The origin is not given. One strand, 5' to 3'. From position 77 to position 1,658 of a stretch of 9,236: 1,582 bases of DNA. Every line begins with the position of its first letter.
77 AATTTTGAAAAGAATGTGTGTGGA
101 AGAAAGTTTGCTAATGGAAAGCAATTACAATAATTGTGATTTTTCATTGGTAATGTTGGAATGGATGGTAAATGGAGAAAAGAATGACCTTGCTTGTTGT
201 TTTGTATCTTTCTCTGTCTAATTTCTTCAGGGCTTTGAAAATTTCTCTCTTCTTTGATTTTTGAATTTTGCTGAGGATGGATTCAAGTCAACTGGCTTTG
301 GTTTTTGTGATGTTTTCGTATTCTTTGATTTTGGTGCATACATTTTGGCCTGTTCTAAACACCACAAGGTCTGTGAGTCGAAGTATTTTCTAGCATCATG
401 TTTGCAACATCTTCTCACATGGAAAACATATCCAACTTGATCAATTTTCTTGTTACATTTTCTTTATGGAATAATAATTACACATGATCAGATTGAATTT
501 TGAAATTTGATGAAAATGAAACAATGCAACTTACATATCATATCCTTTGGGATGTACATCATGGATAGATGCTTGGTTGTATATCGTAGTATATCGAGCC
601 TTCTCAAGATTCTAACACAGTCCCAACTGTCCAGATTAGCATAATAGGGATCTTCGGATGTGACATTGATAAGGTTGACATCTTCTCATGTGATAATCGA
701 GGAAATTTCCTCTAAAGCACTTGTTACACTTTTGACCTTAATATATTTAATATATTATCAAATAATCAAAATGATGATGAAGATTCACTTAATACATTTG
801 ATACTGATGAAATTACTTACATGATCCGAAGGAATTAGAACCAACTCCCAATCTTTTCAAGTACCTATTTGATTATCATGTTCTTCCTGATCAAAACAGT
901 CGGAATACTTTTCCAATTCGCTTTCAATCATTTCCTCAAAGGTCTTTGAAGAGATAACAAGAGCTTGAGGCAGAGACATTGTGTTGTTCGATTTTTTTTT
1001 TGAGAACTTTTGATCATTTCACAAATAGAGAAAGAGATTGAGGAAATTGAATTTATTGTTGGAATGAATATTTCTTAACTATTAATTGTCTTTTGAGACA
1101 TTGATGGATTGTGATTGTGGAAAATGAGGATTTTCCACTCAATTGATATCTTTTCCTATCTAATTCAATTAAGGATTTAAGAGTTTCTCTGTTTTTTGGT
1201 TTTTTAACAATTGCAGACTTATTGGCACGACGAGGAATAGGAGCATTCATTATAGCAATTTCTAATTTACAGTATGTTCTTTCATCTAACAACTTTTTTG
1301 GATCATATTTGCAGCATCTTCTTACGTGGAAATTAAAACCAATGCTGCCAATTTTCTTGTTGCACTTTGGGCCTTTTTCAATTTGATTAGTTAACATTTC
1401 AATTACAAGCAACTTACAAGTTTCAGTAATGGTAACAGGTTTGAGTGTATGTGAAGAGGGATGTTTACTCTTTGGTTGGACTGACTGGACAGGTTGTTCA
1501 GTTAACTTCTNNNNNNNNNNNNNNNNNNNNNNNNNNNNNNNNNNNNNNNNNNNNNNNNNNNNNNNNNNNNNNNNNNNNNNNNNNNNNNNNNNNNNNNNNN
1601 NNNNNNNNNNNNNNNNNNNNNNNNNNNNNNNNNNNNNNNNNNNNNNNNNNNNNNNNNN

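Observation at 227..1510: Tandem triplication of a Rad18/WRNIP1-type (UBZ4-like) C2HC zinc-finger mini-gene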

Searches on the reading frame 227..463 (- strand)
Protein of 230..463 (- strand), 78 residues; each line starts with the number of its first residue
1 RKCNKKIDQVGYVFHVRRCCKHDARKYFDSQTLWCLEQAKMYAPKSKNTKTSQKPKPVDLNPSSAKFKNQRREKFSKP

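Call 8: search_protein_families(library=pfam, max_evalue=10, proteins=[window:230-463:-])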
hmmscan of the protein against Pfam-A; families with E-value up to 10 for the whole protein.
seq(78 aa): 1 family
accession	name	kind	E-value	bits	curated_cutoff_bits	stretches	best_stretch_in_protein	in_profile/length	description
PF04667.22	Endosulfine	-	0.0046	17.4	29.8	1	21-61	29-69/80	cAMP-regulated phosphoprotein/endosulfine conserved region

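Call 21: find_encoding_contigs(protein=window:227-418:-, flank=10000)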
Protein window:227-418:- (63 aa): no gene with exactly this product is on record in the collection.

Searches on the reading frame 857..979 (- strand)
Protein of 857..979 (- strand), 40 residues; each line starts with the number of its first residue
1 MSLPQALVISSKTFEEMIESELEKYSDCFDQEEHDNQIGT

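Call 22: find_encoding_contigs(protein=window:857-979:-, flank=10000)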
Protein window:857-979:- (40 aa): no gene with exactly this product is on record in the collection.

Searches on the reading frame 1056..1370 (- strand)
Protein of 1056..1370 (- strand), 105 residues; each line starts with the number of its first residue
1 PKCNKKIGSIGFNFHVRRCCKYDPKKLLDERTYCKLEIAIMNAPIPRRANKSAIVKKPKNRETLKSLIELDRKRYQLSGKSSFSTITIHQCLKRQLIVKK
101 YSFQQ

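Call 42: search_protein_representatives(alignment_id=A6)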
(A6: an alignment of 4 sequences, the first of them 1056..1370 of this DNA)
Query: 4 sequences, 92 profile positions. Proteins with E-value up to 0.001 (for the whole library): 0; up to 1e-10: 0; up to 1e-30: 0. The best 0 are listed.
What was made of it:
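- Tried and rejected: A full HMMER profile search of 1.84 billion representatives with the exon-2 alignment gave 0 hits (call 42).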

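Call 56: find_related_loci(query=window:1056-1370:-, collection=metagenome_contigs, flank=5000)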
Query window:1056-1370:- (105 aa) in metagenome_contigs; peptide patterns used: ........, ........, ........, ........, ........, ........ (x = any residue, [..] = any of these).
210 stretches matched a pattern, but none encodes a relative of the query by tblastn (E <= 1e-3).

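Call 57: find_related_loci(query=window:1056-1370:-, collection=viral_contigs, flank=5000)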
Query window:1056-1370:- (105 aa) in viral_contigs; peptide patterns used: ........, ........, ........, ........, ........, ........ (x = any residue, [..] = any of these).
8 stretches matched a pattern, but none encodes a relative of the query by tblastn (E <= 1e-3).
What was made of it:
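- Tried and rejected: With A alone it found no relative in JGI metagenomes or IMG/VR (calls 56, 57).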

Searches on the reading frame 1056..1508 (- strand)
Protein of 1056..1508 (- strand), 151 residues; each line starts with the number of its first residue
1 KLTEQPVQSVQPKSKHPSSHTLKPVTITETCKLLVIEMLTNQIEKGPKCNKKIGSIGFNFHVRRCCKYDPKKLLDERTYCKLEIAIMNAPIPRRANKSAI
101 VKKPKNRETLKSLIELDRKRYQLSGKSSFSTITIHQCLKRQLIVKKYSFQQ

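Call 8: search_protein_families(library=pfam, max_evalue=10, proteins=[window:1056-1508:-])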
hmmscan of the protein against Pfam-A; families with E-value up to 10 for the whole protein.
seq(151 aa): 1 family
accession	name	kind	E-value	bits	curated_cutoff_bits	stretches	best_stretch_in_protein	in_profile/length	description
PF20701.3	HetE-N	-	0.04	14.6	25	1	71-118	34-81/102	Het-E N-terminal domain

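Call 41: predict_structure(protein=window:1056-1508:-)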
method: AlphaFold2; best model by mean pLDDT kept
length: 151 residues; sequences in the alignment: 1
mean_pLDDT: 35.3   pTM: 0.24
mean pLDDT of the five models: 35.3, 34.4, 33.0, 31.9, 31.7
residues with pLDDT >= 90: 0; 70-90: 0; 50-70: 4; < 50: 147
segments of 3 or more residues with pLDDT < 50: 1-4, 10-114, 116-151
pLDDT, mean of each block of 10 residues (from residue 1): 46 38 32 43 36 29 30 31 30 29 38 46 39 34 29 25
secondary structure, 60 per line:
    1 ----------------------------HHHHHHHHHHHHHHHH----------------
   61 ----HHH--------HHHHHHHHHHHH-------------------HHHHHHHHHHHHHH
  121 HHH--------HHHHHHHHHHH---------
elements in order: H29-44 H76-87 H107-123 H132-142
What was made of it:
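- On UBZ4 (Rad18/WRNIP1-type): Unspliced A gave pLDDT 35 (call 41).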

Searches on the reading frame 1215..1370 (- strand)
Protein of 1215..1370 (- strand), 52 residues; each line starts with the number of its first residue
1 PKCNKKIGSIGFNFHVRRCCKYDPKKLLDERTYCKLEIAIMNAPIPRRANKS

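Call 75: predict_structure(alignment_id=A10)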
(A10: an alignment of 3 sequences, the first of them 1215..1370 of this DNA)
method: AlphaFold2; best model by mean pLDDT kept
length: 52 residues; sequences in the alignment: 3
mean_pLDDT: 59.0   pTM: 0.33
mean pLDDT of the five models: 59.0, 56.9, 56.4, 46.2, 42.9
residues with pLDDT >= 90: 0; 70-90: 1; 50-70: 45; < 50: 6
segments of 3 or more residues with pLDDT < 50: 50-52
pLDDT, mean of each block of 10 residues (from residue 1): 52 59 61 69 57 43
secondary structure, 60 per line:
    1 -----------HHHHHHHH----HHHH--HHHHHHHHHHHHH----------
elements in order: H12-19 H24-27 H30-42
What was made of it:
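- A low-confidence AF2 model puts a helix over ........, as expected for the His/Cys-bearing helix (call 75).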

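Call 78: fold_search(model_id=the predicted structure, library=pdb)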
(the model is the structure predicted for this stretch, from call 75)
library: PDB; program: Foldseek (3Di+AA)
matches with E <= 10: 0; with E <= 0.001: 0
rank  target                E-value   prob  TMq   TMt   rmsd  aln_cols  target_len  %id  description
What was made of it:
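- On UBZ4 (Rad18/WRNIP1-type): Exon 2 alone gave pLDDT 59 with a helix over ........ but no hairpin, and Foldseek against PDB gave 0 hits (calls 75, 78).
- Structure prediction was uninformative: pLDDT 35 and 59, and no Foldseek hit (calls 41, 75, 78).
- Tried and rejected: AF2 on unspliced A and on exon 2 alone gave low confidence, and Foldseek found nothing (calls 41, 75, 78).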
